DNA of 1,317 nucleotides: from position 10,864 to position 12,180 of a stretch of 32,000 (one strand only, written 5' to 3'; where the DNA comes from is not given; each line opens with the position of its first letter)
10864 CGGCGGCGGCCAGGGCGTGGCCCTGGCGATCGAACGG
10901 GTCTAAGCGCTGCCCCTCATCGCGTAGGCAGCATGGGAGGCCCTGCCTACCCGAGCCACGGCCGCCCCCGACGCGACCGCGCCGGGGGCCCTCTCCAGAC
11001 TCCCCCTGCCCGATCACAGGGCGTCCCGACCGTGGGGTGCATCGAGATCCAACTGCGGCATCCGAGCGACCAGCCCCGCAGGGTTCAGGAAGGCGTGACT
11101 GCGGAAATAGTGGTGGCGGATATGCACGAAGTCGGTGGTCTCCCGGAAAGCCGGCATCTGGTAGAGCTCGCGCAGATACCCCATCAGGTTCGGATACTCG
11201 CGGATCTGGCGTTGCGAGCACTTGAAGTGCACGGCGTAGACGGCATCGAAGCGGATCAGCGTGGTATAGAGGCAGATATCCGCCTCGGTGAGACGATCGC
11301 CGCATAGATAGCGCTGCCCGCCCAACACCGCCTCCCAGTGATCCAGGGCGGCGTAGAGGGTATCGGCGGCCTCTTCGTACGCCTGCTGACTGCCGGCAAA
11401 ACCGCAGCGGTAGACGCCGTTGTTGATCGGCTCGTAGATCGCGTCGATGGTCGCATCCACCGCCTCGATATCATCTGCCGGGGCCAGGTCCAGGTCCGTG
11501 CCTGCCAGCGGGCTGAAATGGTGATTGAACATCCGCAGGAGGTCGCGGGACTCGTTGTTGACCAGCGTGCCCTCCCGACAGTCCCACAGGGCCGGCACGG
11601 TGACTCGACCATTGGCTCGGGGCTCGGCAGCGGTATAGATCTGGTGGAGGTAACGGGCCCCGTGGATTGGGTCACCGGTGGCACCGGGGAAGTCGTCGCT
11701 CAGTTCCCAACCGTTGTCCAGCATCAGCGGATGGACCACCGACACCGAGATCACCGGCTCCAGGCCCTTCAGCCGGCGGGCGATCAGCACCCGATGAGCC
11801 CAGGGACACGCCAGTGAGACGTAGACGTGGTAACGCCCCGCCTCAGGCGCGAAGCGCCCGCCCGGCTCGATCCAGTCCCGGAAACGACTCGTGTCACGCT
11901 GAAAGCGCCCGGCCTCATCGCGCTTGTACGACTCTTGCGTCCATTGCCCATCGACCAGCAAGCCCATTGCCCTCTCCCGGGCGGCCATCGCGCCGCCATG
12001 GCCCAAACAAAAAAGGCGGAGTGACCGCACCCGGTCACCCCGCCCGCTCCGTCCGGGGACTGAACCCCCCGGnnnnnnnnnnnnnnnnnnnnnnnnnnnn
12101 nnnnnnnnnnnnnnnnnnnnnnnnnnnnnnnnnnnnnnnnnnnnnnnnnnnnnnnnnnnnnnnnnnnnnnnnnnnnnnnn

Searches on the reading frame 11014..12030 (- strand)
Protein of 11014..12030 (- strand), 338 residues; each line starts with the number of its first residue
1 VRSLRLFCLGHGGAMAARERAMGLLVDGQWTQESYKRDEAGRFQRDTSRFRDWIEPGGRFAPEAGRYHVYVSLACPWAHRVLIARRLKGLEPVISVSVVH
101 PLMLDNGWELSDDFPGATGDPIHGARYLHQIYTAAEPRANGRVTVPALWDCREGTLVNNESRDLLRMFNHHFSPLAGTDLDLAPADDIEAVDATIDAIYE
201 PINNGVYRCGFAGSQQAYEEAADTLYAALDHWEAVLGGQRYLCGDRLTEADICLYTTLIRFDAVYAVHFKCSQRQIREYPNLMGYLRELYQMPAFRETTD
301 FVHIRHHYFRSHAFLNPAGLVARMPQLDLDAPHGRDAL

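Call 74: search_protein_families(library=pfam, proteins=[window:11014-12030:-], max_evalue=0.00001)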
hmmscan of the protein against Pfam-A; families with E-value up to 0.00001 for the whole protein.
window:11014-12030:- (338 aa): 4 families
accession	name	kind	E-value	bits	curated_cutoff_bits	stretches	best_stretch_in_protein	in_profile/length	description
PF13410.11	GST_C_2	-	7.1e-18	64.9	24.9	1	215-287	1-68/69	Glutathione S-transferase, C-terminal domain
PF13409.12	GST_N_2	-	9.7e-13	49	25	1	74-170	1-69/70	Glutathione S-transferase, N-terminal domain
PF00043.30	GST_C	-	2.1e-10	41.1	20.7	1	211-291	17-91/93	Glutathione S-transferase, C-terminal domain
PF14497.11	GST_C_3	-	9.4e-07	29.4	21.6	1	220-293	26-95/104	Glutathione S-transferase, C-terminal domain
